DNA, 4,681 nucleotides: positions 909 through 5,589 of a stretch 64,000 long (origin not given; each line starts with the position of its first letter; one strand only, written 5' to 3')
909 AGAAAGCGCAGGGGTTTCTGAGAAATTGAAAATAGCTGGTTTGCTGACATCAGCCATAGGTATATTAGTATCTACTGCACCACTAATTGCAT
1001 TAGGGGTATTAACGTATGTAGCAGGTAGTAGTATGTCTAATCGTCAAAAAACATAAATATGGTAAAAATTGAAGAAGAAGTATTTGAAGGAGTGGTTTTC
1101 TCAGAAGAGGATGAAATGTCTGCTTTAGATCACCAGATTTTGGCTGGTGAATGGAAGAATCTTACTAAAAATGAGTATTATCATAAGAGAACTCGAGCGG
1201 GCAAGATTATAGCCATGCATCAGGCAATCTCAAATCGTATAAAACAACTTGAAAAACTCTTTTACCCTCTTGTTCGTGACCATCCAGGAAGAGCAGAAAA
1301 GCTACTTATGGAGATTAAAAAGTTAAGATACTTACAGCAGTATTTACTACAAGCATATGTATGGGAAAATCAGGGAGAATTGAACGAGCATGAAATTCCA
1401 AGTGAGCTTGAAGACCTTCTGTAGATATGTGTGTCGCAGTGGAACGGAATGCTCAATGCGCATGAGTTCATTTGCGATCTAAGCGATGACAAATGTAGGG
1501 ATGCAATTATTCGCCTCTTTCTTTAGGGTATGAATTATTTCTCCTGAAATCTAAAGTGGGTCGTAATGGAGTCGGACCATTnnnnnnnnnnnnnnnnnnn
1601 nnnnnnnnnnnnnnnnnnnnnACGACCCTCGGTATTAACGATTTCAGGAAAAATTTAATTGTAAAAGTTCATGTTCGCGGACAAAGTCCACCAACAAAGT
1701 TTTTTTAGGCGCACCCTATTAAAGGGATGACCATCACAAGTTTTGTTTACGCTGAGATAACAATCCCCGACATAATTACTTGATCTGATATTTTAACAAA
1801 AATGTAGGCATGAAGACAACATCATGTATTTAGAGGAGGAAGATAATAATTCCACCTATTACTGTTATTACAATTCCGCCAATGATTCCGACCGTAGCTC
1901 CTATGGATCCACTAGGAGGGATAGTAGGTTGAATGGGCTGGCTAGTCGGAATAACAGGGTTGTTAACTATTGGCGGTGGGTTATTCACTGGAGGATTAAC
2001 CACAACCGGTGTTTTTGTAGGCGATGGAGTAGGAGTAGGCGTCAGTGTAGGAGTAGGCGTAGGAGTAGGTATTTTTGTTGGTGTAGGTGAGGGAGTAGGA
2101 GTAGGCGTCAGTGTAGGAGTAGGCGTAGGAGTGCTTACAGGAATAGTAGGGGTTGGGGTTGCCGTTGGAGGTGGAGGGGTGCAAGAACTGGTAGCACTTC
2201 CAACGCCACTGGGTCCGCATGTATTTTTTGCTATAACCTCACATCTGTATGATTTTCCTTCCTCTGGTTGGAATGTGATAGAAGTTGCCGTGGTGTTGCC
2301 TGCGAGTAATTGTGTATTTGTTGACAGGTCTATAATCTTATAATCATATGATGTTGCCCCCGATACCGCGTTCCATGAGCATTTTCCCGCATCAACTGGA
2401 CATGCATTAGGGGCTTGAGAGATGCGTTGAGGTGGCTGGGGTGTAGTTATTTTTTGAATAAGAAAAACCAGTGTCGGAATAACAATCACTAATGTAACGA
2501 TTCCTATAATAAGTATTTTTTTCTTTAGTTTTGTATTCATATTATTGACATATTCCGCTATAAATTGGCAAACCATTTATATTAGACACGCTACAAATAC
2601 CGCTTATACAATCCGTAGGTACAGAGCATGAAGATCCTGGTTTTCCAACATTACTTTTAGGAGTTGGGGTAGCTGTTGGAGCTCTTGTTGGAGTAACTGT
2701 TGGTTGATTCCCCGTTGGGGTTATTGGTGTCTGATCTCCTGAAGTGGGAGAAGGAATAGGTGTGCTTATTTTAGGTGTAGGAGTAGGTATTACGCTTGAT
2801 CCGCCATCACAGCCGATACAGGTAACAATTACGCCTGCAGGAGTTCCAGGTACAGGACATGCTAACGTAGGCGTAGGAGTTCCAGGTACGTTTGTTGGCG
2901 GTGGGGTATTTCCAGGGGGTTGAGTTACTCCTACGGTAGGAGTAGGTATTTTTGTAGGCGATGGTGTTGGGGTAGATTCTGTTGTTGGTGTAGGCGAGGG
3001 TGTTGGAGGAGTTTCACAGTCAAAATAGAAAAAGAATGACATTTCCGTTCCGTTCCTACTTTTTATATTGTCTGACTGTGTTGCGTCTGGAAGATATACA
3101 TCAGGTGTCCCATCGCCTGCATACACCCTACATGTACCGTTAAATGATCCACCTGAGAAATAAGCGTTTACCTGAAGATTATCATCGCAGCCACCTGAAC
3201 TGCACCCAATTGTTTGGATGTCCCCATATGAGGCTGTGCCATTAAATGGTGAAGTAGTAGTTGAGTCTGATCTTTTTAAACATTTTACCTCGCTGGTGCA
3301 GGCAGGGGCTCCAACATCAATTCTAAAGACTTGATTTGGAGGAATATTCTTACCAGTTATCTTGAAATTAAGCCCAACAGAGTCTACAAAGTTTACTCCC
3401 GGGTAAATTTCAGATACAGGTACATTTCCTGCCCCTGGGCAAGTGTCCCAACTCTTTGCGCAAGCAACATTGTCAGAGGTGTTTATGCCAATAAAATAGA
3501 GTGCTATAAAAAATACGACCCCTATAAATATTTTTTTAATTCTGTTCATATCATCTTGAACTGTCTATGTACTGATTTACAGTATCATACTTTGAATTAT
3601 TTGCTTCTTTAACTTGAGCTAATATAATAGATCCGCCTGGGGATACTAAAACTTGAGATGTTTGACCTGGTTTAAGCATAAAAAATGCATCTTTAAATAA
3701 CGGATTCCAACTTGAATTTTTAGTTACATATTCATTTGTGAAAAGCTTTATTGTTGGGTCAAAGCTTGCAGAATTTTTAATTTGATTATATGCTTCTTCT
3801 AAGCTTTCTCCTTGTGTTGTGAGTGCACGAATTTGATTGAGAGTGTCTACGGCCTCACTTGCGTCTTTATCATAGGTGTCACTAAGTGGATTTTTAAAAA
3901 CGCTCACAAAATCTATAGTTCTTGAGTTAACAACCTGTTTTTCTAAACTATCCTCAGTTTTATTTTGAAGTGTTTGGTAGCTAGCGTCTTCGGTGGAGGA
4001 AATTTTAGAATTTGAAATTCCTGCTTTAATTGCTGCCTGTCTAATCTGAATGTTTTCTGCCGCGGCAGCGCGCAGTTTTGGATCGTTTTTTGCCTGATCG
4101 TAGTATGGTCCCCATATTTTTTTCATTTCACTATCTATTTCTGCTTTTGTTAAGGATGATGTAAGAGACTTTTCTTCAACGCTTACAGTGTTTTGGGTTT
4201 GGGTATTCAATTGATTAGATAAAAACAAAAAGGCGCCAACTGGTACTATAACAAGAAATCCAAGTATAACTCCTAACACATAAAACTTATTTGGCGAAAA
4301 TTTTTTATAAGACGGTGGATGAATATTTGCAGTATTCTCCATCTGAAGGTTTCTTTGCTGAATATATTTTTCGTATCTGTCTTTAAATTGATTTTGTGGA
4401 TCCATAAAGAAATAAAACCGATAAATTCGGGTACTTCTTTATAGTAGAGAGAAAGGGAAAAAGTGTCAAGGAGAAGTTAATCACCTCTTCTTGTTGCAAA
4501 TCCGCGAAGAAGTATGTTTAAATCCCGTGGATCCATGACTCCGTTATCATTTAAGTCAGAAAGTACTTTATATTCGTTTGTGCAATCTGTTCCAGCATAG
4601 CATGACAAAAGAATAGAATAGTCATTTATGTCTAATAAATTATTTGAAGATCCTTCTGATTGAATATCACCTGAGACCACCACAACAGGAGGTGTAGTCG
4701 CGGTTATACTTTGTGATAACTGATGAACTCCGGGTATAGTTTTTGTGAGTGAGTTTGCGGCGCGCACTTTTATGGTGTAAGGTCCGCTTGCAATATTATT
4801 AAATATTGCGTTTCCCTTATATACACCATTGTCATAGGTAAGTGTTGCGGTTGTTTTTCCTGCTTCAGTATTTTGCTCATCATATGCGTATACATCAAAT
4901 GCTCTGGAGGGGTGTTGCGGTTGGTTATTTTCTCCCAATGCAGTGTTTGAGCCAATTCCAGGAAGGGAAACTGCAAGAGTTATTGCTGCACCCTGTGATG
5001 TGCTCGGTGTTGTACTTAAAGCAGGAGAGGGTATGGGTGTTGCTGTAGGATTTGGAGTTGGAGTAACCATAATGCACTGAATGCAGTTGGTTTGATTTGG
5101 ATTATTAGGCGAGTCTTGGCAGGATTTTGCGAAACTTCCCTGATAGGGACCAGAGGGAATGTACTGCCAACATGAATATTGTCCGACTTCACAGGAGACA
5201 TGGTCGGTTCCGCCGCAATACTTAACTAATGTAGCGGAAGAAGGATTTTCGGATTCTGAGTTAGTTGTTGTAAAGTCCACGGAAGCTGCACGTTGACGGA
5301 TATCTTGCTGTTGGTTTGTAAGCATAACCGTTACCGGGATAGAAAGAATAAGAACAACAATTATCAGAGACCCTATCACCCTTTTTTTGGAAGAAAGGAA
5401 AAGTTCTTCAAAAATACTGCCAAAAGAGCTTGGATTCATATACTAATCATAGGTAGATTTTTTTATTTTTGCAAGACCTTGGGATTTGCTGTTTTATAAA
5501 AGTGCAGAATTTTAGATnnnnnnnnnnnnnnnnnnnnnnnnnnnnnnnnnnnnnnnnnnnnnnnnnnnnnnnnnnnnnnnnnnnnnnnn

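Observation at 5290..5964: Conserved TM-NQQQD(I/V)RQ(R/Q)AA N-terminal module shared by two adjacent secreted proteins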

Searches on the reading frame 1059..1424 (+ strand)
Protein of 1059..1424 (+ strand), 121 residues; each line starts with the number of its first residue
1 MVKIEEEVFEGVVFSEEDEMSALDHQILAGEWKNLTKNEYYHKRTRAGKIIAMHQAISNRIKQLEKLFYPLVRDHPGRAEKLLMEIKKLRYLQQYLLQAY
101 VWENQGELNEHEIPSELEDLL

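Call 63: find_encoding_contigs(protein=window:1059-1424:+, flank=10000, max_places=2)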
Protein window:1059-1424:+ (121 aa): 23 contigs read that carry it; 2 places shown.
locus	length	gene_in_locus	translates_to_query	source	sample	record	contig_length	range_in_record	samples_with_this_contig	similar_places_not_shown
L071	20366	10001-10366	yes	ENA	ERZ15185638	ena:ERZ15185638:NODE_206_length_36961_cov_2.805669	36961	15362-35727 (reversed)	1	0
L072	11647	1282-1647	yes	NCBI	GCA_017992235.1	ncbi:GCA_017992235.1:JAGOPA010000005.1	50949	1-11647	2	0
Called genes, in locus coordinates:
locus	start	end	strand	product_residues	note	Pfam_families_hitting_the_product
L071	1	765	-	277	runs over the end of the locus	PF00551:Formyl_trans_N, PF02911:Formyl_trans_C (faint)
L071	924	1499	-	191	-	PF01327:Pep_deformylase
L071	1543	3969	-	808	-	PF04932:Wzy_C, PF07719:TPR_2 (faint), PF13424:TPR_12 (faint), PF13414:TPR_11 (faint), PF00515:TPR_1 (weak), PF13181:TPR_8 (weak)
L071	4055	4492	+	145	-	-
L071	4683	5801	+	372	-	PF06723:MreB_Mbl, PF00022:Actin, PF25216:Volactin (faint), PF00012:HSP70, PF14450:FtsA, PF06723:MreB_Mbl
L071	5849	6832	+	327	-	PF13354:Beta-lactamase2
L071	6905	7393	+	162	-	-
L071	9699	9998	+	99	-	-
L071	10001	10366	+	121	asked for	-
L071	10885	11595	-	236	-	-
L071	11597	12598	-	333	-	-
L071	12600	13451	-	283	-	-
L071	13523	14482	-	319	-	-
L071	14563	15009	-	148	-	-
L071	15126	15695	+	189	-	PF06559:DCD_N (weak), PF22769:DCD, PF00692:dUTPase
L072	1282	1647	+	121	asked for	-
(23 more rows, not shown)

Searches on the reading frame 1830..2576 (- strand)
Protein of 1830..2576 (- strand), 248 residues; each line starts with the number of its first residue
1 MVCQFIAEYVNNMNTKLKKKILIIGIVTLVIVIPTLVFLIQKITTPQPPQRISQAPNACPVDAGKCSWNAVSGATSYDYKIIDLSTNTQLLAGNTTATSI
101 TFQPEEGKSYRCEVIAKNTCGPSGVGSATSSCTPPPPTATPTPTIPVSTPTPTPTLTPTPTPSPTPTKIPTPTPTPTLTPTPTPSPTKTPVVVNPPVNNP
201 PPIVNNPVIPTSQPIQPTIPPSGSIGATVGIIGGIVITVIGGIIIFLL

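Call 31: search_protein_families(library=pfam, proteins=[window:1830-2576:-], max_evalue=0.1)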
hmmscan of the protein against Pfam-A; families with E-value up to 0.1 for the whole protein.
window:1830-2576:- (248 aa): 1 family
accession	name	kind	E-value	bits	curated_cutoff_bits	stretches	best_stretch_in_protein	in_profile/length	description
PF16706.11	Izumo-Ig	-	0.08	13.3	26.7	0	67-115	18-69/88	Izumo-like Immunoglobulin domain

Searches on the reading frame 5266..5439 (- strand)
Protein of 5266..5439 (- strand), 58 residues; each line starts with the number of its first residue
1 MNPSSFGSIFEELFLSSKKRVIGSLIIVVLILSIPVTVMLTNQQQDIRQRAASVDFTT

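Call 9: find_homologous_proteins(query=A1, max_evalue=10)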
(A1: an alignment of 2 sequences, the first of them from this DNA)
Query A1 (2 sequences): 2 candidates shared short words with the query, none scored E <= 10.

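Call 15: search_protein_representatives(alignment_id=A1)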
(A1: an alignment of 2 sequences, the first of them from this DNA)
Query: 2 sequences, 64 profile positions. Proteins with E-value up to 0.001 (for the whole library): 480; up to 1e-10: 9; up to 1e-30: 0. The best 150 are listed.
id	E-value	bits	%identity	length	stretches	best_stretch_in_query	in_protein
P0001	6.4e-23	96.5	-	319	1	8-63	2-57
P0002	1.2e-15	73.2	-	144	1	4-64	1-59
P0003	7.7e-15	70.6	-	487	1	11-64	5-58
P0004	1.3e-12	63.5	-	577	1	10-60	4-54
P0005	5.1e-12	61.6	-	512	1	10-60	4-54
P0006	7.4e-12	61.1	-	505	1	10-59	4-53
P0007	9.1e-12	60.8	-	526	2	19-58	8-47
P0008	1.7e-11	59.9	-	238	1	15-59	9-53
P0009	2.1e-11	59.6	-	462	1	20-60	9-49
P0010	1.5e-10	56.9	-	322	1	17-64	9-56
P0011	2.4e-10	56.2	-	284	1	10-60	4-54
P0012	4.2e-10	55.5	-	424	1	19-60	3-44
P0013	1.1e-09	54.1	-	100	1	18-60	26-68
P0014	1.1e-09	54.1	-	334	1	5-64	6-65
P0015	1.4e-09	53.8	-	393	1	17-61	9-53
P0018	1.6e-09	53.6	-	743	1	12-59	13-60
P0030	9.8e-09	51.1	-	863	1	17-61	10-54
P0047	1.2e-07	47.6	-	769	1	23-61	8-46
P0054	2.0e-07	46.9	-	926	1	26-61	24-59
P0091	1.5e-06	44.1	-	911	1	15-60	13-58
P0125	5.0e-06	42.4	-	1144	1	22-63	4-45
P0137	6.3e-06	42.1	-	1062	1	20-59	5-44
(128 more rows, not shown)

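Call 22: search_protein_families(library=pfam, alignment_id=A2, max_evalue=0.001)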
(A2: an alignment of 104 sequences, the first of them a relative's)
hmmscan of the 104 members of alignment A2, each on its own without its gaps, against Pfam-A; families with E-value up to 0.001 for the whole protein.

A. member 1, P0001 (319 aa): 0 families

B. families by the number of members that match (of 104 scanned): 42 families (the first 25 are shown)
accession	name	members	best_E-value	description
PF00404.24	Dockerin_1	29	3.1e-16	Dockerin type I domain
PF17210.9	SdrD_B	15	7.1e-23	SdrD B-like domain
PF13620.12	CarboxypepD_reg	8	2.6e-11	Carboxypeptidase regulatory-like domain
PF00092.34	VWA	5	1.9e-21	von Willebrand factor type A domain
PF13519.12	VWA_2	5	7.5e-17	von Willebrand factor type A domain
PF00041.27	fn3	5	7.3e-11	Fibronectin type III domain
PF17802.7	SpaA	4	9.2e-07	Prealbumin-like fold domain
PF13715.12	CarbopepD_reg_2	4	1.3e-05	CarboxypepD_reg-like domain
PF04885.19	Stig1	2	9.8e-09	Stigma-specific STIG1-like protein family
PF07705.17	CARDB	2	8.8e-08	CARDB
PF16656.11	Pur_ac_phosph_N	2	6.7e-07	Purple acid Phosphatase, N-terminal domain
PF13768.12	VWA_3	2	6.5e-06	von Willebrand factor type A domain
PF00963.24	Cohesin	2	7e-06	Cohesin domain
PF13810.12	DUF4185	1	3.1e-65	Domain of unknown function (DUF4185)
PF12768.13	Rax2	1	4.8e-23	Rax2 C-terminal beta propeller domain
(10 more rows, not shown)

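Call 55: search_protein_families(library=ncbifam, alignment_id=A2, max_evalue=0.01)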
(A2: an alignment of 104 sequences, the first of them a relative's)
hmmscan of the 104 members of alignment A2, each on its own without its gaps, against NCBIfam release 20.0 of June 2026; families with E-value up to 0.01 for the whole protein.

A. member 1, P0001 (319 aa): 0 families

B. families by the number of members that match (of 104 scanned): 33 families (the first 25 are shown)
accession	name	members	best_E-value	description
NF041540.1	dockerin_GC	9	5.6e-05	GC-type dockerin domain-anchored protein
NF012181.0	MSCRAMM_SdrD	6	1.2e-12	MSCRAMM family adhesin SdrD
TIGR02442.1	Cob-chelat-sub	5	2.8e-14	putative cobaltochelatase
NF010238.0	PRK13685.1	5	5.8e-14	hypothetical protein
NF047508.1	VWA_BatA_Lepto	5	3.9e-10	VWA domain-containing protein BatA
NF009943.0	PRK13406.1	5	2.9e-09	magnesium chelatase subunit D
NF000535.3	MSCRAMM_SdrC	5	3.2e-08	MSCRAMM family adhesin SdrC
TIGR03436.1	acidobact_VWFA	4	4.9e-11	VWA domain-containing protein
TIGR02031.1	BchD-ChlD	4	1.2e-10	magnesium chelatase ATPase subunit D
NF049990.1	CellobisidaseCelK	4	5.3e-10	cellulose 1,4-beta-cellobiosidase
TIGR00868.1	hCaCC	3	6.2e-12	calcium-activated chloride channel protein 1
TIGR03788.1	marine_srt_targ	3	2.7e-09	marine proteobacterial sortase target protein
NF052345.1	S_layer_anammox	3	1.2e-07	Kustd1514 family S-layer glycoprotein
NF041328.1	C_rich_MXAN6577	2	2.1e-15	MXAN_6577-like cysteine-rich protein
NF047506.1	VWA_BatB_Lepto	2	5.3e-11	VWA domain-containing protein BatB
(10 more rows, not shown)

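Call 59: list_cluster_members(proteins=[P0003, P0007, P0012, P0018, P0030, P0047, P0054, P0091, P0125, P0137])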
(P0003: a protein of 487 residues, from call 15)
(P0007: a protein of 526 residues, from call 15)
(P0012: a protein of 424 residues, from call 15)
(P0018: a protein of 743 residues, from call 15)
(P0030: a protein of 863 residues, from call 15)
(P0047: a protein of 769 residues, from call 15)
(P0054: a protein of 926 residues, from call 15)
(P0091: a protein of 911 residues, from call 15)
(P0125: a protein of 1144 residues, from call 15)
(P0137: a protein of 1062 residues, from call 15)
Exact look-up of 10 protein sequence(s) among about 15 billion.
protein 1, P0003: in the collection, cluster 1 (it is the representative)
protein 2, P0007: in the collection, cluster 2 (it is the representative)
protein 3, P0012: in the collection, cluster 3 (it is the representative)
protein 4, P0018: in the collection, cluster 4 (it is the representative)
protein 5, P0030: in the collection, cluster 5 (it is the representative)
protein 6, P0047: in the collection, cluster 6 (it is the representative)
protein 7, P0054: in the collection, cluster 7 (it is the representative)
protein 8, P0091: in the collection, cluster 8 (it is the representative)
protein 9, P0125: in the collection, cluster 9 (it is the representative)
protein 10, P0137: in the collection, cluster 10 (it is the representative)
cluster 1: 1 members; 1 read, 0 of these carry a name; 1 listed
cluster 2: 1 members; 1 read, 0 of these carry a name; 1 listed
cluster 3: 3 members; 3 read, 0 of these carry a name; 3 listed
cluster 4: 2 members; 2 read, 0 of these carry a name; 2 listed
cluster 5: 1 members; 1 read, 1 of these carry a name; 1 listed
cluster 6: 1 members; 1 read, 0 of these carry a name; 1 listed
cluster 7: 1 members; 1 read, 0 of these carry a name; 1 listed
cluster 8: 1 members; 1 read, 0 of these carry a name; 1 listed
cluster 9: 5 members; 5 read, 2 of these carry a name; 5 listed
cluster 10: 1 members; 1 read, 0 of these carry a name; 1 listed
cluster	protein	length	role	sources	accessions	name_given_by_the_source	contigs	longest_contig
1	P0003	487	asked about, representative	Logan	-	-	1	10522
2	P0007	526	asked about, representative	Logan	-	-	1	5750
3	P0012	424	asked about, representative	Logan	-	-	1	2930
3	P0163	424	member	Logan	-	-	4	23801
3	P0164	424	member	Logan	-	-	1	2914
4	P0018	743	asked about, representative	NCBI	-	-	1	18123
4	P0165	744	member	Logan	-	-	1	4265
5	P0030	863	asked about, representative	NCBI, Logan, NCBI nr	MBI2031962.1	MAG: hypothetical protein HYT08_05090 [Candidatus Levybacteria bacterium] | hypothetical protein [Candidatus Levybacteria bacterium]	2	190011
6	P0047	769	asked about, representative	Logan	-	-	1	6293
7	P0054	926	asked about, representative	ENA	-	-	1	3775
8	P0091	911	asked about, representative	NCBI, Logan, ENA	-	-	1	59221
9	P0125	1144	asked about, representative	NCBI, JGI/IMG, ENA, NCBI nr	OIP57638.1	MAG: hypothetical protein AUK12_03085 [Candidatus Levybacteria bacterium CG2_30_37_29]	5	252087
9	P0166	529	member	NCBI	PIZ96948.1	MAG: hypothetical protein COX79_04010, partial [Candidatus Levybacteria bacterium ...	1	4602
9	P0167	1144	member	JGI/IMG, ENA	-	-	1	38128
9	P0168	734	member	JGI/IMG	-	-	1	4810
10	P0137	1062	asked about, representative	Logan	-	-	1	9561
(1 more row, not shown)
